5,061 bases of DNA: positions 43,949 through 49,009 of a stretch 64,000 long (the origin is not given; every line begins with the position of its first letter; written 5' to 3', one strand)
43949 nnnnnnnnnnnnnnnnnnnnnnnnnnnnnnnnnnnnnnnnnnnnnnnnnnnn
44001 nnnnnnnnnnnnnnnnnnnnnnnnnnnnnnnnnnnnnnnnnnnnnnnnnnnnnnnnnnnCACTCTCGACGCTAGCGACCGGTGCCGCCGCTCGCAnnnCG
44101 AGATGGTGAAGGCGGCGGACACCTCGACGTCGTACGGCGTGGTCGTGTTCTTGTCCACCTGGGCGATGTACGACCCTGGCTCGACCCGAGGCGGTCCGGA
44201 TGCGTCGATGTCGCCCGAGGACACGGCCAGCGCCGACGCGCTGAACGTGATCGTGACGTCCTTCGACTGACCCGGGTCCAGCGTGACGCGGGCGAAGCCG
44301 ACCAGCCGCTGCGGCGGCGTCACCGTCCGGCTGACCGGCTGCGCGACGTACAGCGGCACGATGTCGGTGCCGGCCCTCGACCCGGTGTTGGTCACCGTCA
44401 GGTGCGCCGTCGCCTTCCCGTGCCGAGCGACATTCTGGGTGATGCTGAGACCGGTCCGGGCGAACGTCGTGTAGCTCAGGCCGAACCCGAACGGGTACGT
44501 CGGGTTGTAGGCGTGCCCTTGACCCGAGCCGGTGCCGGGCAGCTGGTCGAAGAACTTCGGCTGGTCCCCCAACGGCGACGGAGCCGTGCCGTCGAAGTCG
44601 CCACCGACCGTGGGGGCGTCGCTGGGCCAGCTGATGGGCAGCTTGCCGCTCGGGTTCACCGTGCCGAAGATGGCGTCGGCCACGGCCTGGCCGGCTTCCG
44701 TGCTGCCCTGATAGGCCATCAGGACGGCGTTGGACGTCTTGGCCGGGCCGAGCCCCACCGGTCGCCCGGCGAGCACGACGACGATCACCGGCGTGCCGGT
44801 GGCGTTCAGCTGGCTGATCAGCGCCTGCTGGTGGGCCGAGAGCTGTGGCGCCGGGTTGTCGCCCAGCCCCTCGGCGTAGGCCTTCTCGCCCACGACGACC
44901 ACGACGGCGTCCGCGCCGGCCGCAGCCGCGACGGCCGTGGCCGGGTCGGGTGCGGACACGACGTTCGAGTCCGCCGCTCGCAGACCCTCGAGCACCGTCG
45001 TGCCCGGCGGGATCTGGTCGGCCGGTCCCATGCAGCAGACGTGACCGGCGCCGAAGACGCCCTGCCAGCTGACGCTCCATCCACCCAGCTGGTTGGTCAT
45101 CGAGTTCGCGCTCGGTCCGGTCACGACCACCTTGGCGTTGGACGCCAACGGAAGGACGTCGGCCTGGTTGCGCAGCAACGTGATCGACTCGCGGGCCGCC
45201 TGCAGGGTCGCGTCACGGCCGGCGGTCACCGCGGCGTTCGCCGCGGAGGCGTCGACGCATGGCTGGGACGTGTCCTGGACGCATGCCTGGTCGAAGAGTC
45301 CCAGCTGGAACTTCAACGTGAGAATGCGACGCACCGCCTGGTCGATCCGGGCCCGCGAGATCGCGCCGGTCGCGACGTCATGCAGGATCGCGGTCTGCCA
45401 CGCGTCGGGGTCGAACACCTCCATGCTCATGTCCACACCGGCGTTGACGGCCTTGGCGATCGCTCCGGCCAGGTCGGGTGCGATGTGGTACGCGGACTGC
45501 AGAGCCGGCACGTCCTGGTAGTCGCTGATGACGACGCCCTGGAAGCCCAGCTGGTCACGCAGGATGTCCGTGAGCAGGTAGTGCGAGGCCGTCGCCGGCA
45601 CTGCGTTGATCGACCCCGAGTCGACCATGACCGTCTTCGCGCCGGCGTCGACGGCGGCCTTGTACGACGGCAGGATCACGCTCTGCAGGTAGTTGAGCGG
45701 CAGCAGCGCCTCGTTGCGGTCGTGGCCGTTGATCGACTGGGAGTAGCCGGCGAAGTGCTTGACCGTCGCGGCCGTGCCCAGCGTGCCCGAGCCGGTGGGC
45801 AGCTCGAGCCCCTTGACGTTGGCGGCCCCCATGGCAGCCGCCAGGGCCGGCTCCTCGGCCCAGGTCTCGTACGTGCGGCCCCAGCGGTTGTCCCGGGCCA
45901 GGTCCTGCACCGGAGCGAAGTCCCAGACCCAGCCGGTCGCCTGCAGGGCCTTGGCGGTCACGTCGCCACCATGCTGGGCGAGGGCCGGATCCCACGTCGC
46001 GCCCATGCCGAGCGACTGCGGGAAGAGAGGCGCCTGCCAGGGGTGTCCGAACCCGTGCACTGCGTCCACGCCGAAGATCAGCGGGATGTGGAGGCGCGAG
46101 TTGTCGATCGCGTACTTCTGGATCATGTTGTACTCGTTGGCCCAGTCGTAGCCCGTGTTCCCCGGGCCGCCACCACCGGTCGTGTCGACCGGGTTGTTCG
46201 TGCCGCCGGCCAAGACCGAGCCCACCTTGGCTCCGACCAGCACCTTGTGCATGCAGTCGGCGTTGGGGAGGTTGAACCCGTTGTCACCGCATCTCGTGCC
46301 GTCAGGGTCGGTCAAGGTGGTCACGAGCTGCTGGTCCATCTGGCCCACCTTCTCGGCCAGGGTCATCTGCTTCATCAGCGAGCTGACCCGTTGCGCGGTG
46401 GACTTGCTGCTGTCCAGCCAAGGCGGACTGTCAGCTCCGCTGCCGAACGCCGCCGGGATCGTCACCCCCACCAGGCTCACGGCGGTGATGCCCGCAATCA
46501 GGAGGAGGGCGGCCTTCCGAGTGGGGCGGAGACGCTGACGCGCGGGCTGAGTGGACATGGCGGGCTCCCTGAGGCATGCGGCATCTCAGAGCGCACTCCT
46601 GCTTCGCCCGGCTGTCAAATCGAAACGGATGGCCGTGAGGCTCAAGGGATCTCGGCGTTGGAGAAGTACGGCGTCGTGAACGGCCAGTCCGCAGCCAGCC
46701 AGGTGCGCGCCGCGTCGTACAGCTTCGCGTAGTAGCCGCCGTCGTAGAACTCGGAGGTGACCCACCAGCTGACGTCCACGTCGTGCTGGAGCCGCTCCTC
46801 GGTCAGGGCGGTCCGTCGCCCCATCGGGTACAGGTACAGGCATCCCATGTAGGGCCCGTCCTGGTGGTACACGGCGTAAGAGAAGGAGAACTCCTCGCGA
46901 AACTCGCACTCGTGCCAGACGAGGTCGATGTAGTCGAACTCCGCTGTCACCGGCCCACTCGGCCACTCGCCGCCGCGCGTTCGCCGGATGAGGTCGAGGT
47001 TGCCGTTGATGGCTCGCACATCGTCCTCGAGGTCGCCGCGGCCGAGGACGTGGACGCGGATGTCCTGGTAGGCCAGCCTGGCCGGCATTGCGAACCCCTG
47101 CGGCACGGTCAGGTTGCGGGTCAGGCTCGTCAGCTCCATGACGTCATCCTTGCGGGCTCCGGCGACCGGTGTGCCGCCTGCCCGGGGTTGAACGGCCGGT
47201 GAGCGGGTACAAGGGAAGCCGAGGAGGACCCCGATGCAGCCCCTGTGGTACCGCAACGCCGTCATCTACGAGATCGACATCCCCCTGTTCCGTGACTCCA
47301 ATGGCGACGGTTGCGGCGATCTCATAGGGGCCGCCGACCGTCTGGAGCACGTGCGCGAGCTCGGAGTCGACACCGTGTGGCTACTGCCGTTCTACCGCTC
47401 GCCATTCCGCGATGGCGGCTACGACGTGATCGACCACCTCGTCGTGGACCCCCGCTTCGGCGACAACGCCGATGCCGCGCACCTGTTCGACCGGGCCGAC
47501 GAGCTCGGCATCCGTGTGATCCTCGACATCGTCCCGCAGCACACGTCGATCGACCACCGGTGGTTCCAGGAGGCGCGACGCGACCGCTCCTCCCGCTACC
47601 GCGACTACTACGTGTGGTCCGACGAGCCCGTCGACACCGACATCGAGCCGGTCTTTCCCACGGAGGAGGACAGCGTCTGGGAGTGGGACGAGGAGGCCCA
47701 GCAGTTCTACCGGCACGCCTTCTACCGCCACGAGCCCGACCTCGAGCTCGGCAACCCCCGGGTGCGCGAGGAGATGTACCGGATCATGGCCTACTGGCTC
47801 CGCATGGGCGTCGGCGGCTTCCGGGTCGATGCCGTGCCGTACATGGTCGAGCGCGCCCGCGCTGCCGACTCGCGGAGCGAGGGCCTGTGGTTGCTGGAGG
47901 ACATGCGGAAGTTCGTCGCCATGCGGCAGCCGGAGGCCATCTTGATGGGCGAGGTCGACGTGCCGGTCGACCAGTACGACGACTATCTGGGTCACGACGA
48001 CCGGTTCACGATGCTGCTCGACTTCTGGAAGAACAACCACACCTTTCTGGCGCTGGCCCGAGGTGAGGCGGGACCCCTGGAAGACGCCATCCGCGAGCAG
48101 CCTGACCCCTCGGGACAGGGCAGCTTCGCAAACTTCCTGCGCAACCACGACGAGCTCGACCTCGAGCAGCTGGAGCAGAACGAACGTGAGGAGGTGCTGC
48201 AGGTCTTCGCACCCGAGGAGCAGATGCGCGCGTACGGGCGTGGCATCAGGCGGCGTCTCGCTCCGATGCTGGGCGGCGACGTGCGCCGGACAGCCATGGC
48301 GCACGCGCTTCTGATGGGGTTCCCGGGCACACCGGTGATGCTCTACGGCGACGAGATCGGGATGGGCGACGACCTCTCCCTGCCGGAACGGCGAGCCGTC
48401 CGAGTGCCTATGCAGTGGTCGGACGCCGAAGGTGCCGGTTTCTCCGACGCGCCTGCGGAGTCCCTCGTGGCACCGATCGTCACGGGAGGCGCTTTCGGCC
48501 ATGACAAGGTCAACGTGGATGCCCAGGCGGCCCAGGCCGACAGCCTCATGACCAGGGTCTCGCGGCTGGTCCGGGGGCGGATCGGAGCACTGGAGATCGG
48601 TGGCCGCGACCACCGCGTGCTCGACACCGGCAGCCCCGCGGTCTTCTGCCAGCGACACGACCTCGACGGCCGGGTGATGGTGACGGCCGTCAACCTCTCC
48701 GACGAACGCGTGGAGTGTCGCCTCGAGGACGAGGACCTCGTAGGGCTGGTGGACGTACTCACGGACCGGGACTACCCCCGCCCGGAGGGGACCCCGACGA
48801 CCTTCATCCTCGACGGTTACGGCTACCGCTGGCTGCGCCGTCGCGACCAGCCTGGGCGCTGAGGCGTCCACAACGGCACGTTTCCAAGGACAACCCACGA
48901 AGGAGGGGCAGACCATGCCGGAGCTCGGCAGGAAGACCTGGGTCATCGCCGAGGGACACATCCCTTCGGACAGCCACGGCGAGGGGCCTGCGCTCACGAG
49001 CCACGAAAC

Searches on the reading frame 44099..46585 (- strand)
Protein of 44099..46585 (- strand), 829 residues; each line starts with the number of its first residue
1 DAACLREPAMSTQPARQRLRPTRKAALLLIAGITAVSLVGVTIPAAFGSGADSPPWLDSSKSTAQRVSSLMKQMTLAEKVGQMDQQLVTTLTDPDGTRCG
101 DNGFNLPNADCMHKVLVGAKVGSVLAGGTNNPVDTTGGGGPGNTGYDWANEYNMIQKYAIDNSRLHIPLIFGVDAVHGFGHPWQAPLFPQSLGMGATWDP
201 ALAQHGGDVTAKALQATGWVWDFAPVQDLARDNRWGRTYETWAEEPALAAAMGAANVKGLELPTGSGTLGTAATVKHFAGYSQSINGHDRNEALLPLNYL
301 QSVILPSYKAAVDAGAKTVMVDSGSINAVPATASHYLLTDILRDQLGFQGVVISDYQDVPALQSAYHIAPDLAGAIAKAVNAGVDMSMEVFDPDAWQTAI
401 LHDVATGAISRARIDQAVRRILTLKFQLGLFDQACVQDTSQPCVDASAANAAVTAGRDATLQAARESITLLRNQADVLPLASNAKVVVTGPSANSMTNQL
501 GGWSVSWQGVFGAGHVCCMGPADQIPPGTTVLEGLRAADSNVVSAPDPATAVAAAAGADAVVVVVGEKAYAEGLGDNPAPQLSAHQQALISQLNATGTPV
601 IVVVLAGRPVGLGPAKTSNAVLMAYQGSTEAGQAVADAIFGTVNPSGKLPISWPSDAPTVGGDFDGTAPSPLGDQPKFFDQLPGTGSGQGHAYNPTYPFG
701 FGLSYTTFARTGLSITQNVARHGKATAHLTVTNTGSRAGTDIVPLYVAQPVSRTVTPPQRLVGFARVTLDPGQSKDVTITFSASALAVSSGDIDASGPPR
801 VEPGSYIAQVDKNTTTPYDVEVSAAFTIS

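Call 77: search_protein_families(library=pfam, proteins=[window:44099-46585:-], max_evalue=0.0001)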
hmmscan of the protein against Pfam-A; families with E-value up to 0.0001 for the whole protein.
window:44099-46585:- (829 aa): 3 families
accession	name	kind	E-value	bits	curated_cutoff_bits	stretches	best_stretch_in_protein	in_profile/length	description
PF00933.27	Glyco_hydro_3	-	5.1e-64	217.1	27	1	75-424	1-316/316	Glycosyl hydrolase family 3 N terminal domain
PF01915.27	Glyco_hydro_3_C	-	3.4e-43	148.4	31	1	468-705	1-200/200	Glycosyl hydrolase family 3 C-terminal domain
PF14310.12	Fn3-like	-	3e-14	53.4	25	1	742-811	2-68/71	Fibronectin type III-like domain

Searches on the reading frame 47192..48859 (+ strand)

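Call 77: search_protein_families(library=pfam, proteins=[window:47192-48859:+], max_evalue=0.0001)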
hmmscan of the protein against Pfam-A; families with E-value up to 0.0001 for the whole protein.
window:47192-48859:+ (556 aa): 2 families
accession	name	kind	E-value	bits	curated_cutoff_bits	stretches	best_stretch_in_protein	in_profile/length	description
PF00128.31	Alpha-amylase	-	4.1e-73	247.6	22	2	33-275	7-261/446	Alpha amylase, catalytic domain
PF22157.2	SupH-like_C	-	8.2e-07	29.9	27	1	493-549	1-58/58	Sucrose hydrolase-like, C-terminal domain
